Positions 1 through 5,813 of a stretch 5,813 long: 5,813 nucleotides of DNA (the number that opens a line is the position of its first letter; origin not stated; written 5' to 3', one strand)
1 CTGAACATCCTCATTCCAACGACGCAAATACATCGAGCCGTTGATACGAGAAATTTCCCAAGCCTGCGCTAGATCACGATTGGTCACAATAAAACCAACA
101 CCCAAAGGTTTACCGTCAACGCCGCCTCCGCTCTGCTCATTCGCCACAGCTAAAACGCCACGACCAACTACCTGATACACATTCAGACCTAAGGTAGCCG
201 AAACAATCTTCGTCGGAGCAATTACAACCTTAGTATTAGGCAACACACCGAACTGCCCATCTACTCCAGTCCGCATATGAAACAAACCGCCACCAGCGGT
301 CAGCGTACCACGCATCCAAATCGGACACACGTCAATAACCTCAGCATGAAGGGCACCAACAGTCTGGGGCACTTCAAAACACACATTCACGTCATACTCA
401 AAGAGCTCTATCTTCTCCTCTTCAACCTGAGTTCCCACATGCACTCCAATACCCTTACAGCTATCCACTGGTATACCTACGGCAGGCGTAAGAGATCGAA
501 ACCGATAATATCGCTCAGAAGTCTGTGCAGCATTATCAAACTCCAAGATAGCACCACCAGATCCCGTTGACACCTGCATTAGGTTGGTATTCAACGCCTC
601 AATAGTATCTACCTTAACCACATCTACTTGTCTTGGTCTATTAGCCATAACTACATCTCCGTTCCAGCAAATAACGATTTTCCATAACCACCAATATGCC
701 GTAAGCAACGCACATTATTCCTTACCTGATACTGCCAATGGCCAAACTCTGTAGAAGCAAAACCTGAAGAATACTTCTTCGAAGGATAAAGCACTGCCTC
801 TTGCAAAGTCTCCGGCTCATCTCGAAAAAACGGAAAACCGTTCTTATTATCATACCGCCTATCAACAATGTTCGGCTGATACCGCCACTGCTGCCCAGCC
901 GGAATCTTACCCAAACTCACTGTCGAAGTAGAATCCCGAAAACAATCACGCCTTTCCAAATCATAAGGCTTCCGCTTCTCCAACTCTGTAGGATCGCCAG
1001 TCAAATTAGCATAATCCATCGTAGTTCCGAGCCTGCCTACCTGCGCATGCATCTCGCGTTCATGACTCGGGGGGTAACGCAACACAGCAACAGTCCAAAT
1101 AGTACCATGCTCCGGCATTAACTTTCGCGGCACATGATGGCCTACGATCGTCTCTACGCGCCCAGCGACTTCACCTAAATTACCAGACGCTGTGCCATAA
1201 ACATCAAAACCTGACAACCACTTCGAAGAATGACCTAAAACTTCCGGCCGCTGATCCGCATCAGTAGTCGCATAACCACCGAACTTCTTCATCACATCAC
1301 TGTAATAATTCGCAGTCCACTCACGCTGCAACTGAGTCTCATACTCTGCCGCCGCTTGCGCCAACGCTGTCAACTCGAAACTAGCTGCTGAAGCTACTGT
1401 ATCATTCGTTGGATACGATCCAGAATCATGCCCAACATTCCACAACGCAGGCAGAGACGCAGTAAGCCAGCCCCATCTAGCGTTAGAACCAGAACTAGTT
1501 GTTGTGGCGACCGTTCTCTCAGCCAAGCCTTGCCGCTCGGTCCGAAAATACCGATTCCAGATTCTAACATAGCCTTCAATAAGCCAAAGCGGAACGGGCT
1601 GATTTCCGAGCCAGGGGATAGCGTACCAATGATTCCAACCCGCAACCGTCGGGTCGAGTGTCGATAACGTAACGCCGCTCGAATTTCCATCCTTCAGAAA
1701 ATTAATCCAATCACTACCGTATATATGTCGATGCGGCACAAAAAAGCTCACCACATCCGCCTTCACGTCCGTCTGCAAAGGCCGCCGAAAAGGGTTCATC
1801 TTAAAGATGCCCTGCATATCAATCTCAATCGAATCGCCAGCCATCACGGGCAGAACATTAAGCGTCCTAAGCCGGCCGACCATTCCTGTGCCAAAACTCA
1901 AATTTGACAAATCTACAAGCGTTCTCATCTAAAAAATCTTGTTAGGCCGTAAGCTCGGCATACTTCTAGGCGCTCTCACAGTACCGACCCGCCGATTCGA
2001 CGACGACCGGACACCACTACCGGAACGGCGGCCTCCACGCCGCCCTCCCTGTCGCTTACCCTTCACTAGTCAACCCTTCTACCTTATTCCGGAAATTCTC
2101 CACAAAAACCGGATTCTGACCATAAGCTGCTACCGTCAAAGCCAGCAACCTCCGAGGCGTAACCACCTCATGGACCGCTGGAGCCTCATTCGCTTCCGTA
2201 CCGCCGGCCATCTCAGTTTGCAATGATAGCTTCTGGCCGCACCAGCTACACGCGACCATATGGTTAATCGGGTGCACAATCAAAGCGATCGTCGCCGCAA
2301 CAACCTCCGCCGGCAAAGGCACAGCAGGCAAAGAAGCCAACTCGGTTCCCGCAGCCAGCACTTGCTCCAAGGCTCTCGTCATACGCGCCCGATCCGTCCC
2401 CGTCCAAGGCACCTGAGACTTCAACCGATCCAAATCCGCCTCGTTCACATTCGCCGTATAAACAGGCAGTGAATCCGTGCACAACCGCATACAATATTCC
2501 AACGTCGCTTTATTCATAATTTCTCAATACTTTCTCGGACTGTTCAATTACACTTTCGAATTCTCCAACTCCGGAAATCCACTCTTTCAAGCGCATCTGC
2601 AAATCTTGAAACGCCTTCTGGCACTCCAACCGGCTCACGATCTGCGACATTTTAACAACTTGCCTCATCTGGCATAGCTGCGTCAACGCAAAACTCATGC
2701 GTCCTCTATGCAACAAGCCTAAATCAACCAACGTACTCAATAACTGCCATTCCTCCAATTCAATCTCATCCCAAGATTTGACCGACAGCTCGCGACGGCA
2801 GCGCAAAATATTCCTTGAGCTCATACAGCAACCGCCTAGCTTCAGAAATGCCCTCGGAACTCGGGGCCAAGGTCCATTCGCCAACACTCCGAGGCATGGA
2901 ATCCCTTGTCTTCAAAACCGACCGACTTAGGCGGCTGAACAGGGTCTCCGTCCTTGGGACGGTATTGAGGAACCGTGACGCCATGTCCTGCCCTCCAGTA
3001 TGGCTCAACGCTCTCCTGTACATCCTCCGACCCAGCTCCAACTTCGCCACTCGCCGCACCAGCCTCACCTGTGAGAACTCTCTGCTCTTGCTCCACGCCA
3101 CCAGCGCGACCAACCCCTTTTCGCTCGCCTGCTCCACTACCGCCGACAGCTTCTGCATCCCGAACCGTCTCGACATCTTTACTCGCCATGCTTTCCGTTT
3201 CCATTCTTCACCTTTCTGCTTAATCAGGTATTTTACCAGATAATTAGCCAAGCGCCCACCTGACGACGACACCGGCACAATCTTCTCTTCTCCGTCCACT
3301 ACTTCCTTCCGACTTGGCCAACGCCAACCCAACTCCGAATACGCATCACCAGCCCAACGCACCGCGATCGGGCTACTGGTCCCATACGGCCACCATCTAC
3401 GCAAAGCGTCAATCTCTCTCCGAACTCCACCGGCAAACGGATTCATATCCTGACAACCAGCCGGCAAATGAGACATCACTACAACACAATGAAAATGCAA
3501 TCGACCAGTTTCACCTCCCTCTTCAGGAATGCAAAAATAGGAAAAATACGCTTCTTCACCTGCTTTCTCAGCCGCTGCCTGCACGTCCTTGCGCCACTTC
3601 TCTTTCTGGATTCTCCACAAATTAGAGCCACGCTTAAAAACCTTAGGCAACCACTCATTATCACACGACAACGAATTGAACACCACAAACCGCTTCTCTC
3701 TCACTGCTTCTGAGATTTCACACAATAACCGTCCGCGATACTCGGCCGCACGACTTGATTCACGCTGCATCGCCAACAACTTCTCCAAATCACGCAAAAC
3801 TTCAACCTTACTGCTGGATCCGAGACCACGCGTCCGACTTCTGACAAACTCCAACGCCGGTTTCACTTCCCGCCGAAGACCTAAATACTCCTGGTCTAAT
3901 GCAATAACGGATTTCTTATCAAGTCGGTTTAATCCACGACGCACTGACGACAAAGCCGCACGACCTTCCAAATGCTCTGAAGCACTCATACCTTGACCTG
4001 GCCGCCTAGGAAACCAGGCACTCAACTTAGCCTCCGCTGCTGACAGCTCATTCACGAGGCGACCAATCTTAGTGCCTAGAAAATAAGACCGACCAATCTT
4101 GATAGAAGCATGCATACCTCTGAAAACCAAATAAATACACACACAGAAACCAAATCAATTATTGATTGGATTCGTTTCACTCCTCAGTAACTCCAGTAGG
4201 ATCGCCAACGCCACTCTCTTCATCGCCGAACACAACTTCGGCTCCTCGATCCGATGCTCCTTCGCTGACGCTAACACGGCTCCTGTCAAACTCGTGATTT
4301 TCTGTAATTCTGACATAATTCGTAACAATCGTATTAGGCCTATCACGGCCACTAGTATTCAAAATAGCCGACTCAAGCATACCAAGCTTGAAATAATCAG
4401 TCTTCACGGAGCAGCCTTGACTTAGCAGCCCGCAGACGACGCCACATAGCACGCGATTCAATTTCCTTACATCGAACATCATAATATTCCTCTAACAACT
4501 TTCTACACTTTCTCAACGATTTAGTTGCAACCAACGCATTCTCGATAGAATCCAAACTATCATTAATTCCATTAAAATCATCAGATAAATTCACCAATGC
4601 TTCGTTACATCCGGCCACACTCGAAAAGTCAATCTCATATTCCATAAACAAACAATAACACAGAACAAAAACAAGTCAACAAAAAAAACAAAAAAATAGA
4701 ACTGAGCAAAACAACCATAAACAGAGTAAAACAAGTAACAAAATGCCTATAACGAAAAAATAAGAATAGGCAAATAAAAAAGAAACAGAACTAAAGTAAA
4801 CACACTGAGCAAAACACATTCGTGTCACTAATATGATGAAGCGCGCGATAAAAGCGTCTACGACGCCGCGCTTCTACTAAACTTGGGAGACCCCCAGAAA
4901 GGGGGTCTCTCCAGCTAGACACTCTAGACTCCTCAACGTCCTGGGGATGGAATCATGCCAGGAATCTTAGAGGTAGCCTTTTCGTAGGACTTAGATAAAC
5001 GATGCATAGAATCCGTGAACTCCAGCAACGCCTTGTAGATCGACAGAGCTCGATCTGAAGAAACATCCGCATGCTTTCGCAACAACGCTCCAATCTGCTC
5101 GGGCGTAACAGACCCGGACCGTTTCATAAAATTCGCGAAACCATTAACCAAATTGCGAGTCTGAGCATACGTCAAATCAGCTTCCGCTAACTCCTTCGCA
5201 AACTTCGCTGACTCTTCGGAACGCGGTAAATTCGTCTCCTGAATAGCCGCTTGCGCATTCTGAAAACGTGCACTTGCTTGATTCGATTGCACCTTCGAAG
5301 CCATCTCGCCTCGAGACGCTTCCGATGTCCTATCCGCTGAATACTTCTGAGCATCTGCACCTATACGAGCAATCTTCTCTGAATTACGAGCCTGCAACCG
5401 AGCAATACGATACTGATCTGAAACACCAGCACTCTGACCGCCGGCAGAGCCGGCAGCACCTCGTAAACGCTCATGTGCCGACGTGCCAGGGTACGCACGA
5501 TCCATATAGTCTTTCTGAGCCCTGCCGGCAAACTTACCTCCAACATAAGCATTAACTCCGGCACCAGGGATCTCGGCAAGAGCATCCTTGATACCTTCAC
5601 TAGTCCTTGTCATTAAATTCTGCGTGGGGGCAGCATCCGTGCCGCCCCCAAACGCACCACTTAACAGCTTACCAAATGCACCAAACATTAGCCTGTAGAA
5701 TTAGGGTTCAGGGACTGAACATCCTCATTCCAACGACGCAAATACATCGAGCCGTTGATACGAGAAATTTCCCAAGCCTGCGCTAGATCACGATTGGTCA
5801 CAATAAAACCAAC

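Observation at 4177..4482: Predicted lipoprotein gene (orf101) in a microvirus, between H and A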

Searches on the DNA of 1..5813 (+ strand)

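Call 5: search_dna_similar(query=window:1-5813:+, collection=phages, mode=distant, max_rows=20)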
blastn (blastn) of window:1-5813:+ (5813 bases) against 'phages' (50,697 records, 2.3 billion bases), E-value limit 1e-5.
No match.
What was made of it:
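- Tried and rejected: Whole-window blastn against the phage collection gave no match (call 5).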

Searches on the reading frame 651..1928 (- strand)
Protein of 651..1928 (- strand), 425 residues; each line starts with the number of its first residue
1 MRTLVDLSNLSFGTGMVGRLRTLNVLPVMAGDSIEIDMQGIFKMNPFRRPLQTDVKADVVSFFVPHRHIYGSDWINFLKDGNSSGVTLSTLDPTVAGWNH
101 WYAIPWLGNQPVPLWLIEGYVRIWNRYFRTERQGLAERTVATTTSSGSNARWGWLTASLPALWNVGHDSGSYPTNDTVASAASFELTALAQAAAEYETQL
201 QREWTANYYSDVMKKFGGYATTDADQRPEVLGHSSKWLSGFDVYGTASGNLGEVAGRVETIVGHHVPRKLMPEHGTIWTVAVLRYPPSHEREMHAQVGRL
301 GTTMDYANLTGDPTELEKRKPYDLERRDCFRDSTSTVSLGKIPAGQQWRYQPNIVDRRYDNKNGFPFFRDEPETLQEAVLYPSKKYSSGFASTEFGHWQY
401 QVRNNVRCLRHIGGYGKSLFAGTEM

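Call 3: search_protein_families(library=pfam, proteins=[window:651-1928:-], max_evalue=1)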
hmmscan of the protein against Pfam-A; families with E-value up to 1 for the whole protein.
window:651-1928:- (425 aa): 1 family
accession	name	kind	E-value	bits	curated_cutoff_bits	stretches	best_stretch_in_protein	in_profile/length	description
PF02305.22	Phage_F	-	5.3e-62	210.7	25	2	178-418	247-499/501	Capsid protein (F protein)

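Call 4: search_protein_families(library=phrogs, proteins=[window:651-1928:-], max_evalue=1)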
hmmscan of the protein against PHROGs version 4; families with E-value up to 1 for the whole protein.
window:651-1928:- (425 aa): 1 family
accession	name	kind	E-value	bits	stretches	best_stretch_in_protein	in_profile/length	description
phrog_514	-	head and packaging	9e-68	230.2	2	171-422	257-517/531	major head protein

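Call 7: find_related_loci(query=window:651-1928:-, collection=viral_contigs, flank=6000)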
Query window:651-1928:- (425 aa) in viral_contigs; peptide patterns used: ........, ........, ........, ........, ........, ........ (x = any residue, [..] = any of these).
1 stretches matched a pattern, but none encodes a relative of the query by tblastn (E <= 1e-3).

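Call 12: find_homologous_proteins(query=window:651-1928:-, max_evalue=1e-20)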
Query window:651-1928:- (425 aa): 15 proteins with E <= 1e-20 among 5597 candidates.
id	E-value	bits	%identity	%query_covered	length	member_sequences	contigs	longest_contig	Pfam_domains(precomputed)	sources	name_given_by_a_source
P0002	8.6e-287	969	100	96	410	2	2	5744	PF02305.23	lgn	-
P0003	4.5e-145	502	52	100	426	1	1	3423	PF02305.23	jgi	-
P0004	7.7e-130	452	54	84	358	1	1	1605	PF02305.23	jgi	-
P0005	1.7e-128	448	53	87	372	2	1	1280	PF02305.23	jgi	jgi:hypothetical protein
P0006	2.3e-123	431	48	100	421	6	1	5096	PF02305.23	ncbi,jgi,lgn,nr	ncbi:MAG: major capsid protein [Microviridae sp.]|jgi:hypothetical protein|nr:MAG: major capsid prot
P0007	7.4e-102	360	42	100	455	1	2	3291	PF02305.23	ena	-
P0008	6.7e-85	304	38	99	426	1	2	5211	PF02305.23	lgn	-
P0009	1.0e-82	297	37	99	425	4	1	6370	PF02305.23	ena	-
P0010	4.5e-79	285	37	96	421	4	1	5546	PF02305.23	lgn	-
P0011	3.0e-76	276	35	97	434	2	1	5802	PF02305.23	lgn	-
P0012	3.2e-73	266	33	96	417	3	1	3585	PF02305.23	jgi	jgi:hypothetical protein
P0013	1.9e-69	253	33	98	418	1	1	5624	PF02305.23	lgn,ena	-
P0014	5.5e-69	252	35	97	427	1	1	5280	PF02305.23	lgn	-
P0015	3.8e-67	246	34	99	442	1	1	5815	PF02305.23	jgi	-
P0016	1.8e-64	237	35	99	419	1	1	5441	PF02305.23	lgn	-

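Call 13: find_encoding_contigs(protein=P0002, flank=6000, max_places=6)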
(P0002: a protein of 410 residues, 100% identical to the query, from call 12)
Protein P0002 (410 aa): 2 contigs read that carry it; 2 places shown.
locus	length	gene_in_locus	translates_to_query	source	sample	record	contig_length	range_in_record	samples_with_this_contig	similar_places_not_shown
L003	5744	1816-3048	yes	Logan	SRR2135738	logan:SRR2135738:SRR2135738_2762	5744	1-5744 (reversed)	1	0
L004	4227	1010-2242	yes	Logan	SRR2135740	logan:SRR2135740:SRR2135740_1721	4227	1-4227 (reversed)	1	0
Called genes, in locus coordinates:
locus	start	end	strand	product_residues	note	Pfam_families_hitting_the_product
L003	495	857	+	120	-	-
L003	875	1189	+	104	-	-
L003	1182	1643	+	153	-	PF02925:gpD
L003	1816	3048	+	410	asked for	PF02305:Phage_F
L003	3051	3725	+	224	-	-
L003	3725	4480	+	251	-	PF04687:Microvir_H (weak)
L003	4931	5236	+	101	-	-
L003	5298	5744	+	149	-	?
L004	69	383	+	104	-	-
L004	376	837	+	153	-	PF02925:gpD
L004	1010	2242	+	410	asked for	PF02305:Phage_F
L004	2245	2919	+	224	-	-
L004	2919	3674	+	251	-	PF04687:Microvir_H (weak)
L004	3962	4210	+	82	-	-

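Call 14: find_encoding_contigs(protein=P0006, flank=6000, max_places=6)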
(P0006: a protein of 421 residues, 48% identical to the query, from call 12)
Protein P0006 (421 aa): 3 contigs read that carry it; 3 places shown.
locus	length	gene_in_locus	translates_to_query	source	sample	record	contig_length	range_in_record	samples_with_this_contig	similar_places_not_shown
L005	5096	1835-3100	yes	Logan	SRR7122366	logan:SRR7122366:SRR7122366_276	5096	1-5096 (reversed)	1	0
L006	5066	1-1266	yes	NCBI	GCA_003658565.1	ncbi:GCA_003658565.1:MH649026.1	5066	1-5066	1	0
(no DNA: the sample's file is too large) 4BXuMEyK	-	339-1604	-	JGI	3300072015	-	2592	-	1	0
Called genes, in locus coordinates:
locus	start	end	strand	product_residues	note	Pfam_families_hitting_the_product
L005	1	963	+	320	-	?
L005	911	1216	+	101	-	-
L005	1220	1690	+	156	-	PF02925:gpD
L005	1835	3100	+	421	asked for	PF02305:Phage_F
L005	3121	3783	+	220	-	-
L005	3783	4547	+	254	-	-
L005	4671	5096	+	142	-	?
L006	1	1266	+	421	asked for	PF02305:Phage_F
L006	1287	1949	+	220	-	-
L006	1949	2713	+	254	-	-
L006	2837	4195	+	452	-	-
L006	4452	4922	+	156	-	PF02925:gpD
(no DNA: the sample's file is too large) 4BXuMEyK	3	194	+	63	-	?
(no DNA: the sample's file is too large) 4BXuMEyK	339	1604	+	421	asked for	PF02305:Phage_F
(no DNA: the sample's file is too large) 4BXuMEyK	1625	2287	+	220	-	-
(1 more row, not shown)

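Call 15: find_encoding_contigs(protein=P0003, flank=6000, max_places=6)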
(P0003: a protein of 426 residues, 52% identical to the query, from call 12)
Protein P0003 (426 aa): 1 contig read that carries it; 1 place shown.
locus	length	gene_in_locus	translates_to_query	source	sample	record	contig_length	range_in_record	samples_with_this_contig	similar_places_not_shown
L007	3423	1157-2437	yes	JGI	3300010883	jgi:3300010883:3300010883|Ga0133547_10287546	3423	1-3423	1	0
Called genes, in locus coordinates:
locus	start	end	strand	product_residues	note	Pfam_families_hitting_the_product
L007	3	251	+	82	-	?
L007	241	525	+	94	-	-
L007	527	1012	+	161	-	PF02925:gpD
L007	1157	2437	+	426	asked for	PF02305:Phage_F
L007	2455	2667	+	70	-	-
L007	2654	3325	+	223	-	-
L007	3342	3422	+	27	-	?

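Call 58: search_dna_similar(query=window:651-1928:-, collection=phages, mode=protein, max_evalue=1e-20, max_rows=30)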
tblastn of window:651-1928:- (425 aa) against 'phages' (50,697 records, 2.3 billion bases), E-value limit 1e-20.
Records with a match: 584; places in all: 584; records where one place covers at least 80% of the query: 582.
Best place of each record, by identity: <60% 584.
By first word of the organism name: Enterobacteria 380; Escherichia 177; Eel 6; Microviridae 5; Sinsheimervirus 4; Salmonella 4; Vibrio 3; Shigella 2; Protaetiibacter 1; Mycolicibacterium 1; and 1 more.
By host as written in the record: Escherichia coli C 349; - 105; Escherichia coli 61; Salmonella sp. 34; Escherichia coli IJ1862 6; Salmonella enterica serovar Typhimurium 3; Vibrio parahaemolyticus ATCC 17802 2; Ciona robusta 2; and 18 more.
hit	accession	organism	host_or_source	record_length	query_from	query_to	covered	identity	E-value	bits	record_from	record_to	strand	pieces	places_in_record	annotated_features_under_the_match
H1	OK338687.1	Vibrio phage vB_VpP_WS1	Vibrio parahaemolyticus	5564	2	422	99%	37.3%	5e-78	268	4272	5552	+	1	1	capsid protein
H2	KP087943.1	Eel River basin pequenovirus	cold methane seep sediment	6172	2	422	99%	37.2%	5e-83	283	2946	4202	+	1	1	putative major capsid protein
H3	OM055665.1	Vibrio phage vB_VpaM_PG19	Vibrio parahaemolyticus ATCC 17802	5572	2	422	99%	37.1%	2e-77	266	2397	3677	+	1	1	major capsid protein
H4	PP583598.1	Vibrio phage vB_VpP_WS0699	Vibrio parahaemolyticus ATCC 17802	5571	2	422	99%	36.7%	2e-75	261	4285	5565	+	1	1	major capsid protein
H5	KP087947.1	Eel River basin pequenovirus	cold methane seep sediment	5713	2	422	99%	36.3%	7e-90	303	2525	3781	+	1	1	putative major capsid protein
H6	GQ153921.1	Escherichia phage G4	-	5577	2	412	97%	37.1%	4e-83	283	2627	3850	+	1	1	none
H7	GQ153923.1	Escherichia phage G4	-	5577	2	412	97%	37.1%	4e-83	283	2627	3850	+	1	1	none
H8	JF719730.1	Escherichia phage G4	Escherichia coli IJ1862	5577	2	412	97%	37.1%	4e-83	283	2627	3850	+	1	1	F: F protein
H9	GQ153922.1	Escherichia phage G4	-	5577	2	412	97%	37.1%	5e-83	283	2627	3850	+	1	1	none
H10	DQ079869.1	Escherichia phage ID2 Moscow/ID/2001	-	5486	6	412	96%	37.3%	1e-80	276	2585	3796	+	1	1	F: gpF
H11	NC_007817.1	Escherichia phage ID2 Moscow/ID/2001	Escherichia coli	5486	6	412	96%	37.3%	1e-80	276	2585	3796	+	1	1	F: capsid protein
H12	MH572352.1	Microviridae sp.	Ciona robusta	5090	6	422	98%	36.3%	1e-79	273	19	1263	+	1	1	major capsid protein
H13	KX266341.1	Enterobacteria phage ID11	Escherichia coli C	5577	2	412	97%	36.8%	1e-82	281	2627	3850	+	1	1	protein F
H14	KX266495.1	Enterobacteria phage ID11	Escherichia coli C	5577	2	412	97%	36.8%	1e-82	281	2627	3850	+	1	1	protein F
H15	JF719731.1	Escherichia phage G4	Escherichia coli IJ1862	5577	2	412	97%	36.8%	2e-82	281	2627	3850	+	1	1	F: F protein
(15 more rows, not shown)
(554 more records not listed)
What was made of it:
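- On Family 1 / Suborder I microviruses (phiX174-like plus pequenovirus-like): F is about 37% identical to G4, Vibrio PG19 and pequenoviruses (call 58).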

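Call 65: find_encoding_contigs(protein=P0009, flank=7000, max_places=3)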
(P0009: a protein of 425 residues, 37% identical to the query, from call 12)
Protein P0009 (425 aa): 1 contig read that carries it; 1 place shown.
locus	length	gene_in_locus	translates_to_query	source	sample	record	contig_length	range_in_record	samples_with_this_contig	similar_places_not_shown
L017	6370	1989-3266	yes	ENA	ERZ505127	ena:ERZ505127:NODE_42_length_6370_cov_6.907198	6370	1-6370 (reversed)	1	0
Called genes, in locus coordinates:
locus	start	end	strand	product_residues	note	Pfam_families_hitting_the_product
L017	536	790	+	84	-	-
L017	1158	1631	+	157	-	PF02925:gpD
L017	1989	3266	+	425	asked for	PF02305:Phage_F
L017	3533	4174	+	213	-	-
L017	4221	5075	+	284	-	PF04687:Microvir_H (weak)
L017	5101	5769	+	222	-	-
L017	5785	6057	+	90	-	-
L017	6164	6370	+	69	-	?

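Call 66: find_encoding_contigs(protein=P0011, flank=7000, max_places=3)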
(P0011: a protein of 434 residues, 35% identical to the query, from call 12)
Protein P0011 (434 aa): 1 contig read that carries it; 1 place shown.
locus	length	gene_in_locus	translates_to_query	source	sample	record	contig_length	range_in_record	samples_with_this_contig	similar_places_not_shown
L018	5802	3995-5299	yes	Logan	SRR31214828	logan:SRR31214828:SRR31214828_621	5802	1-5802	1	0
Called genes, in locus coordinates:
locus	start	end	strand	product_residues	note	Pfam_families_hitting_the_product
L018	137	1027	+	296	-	PF04687:Microvir_H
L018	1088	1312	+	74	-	-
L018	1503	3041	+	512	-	PF05840:Phage_GPA, PF23343:REP_ORF2-G2P (weak)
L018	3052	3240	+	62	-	-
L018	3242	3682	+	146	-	PF02925:gpD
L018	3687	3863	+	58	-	-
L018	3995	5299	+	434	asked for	PF02305:Phage_F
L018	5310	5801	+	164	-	?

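Call 67: find_encoding_contigs(protein=P0015, flank=7000, max_places=3)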
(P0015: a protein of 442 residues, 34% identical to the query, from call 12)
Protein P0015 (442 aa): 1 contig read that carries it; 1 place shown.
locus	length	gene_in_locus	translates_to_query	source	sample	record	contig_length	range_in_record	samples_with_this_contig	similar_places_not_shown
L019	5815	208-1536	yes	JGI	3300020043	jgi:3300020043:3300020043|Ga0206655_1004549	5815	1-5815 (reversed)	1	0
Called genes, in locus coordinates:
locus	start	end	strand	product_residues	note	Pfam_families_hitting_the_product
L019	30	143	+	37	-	-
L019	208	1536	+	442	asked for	PF02305:Phage_F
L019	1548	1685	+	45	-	-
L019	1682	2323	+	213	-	-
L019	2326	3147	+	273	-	-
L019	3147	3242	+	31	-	-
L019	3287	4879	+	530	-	-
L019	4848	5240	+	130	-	-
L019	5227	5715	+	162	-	PF02925:gpD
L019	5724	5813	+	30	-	?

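Call 88: search_protein_families(library=ncbifam, proteins=[L017:636-839:+, L018:3687-3860:+], max_evalue=1)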
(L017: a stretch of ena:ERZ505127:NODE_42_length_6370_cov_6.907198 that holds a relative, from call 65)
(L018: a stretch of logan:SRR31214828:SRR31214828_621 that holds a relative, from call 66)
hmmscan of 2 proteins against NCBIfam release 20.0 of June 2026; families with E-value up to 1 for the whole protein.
L017:636-839:+ (68 aa): 1 family
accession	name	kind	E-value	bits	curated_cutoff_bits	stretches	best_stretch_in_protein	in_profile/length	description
NF038104.1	lipo_NF038104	hypoth_equivalog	0.051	13.3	50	1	4-22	4-22/63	NF038104 family lipoprotein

L018:3687-3860:+ (58 aa): 2 families
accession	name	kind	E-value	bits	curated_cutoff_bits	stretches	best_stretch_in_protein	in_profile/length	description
NF045606.1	lipo_J517_1871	equivalog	0.074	13.1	60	1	1-33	1-35/133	J517_1871 family lipoprotein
NF038104.1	lipo_NF038104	hypoth_equivalog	0.66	9.7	50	0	5-21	10-27/63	NF038104 family lipoprotein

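Call 105: find_related_loci(query=A6, collection=viral_contigs, flank=6000)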
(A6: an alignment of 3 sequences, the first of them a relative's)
Query A6 (68 aa) in viral_contigs; peptide patterns used: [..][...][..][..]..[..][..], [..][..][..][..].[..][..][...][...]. (x = any residue, [..] = any of these).
67 stretches matched a pattern, but none encodes a relative of the query by tblastn (E <= 1e-3).

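Call 106: find_related_loci(query=L018:3687-3860:+, collection=viral_contigs, flank=6000)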
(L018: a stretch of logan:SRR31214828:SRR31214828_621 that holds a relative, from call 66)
Query L018:3687-3860:+ (58 aa) in viral_contigs; peptide patterns used: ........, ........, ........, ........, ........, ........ (x = any residue, [..] = any of these).
25 stretches matched a pattern, but none encodes a relative of the query by tblastn (E <= 1e-3).

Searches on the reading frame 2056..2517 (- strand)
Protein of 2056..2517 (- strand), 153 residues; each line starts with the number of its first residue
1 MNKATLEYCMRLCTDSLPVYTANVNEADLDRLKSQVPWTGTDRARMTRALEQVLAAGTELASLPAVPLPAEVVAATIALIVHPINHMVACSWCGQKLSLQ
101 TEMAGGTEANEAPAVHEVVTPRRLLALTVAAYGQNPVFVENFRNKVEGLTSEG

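Call 3: search_protein_families(library=pfam, proteins=[window:2056-2517:-], max_evalue=1)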
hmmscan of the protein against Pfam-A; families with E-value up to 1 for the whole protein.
window:2056-2517:- (153 aa): 1 family
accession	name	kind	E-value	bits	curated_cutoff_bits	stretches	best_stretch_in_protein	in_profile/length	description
PF02925.21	gpD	-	7.6e-11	42.6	25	1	23-91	26-94/141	Bacteriophage scaffolding protein D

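Call 4: search_protein_families(library=phrogs, proteins=[window:2056-2517:-], max_evalue=1)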
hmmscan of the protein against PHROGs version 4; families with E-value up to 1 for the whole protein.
window:2056-2517:- (153 aa): 1 family
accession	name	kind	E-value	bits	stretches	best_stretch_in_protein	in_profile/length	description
phrog_1386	-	head and packaging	5.2e-21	75.9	1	19-147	25-146/156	head morphogenesis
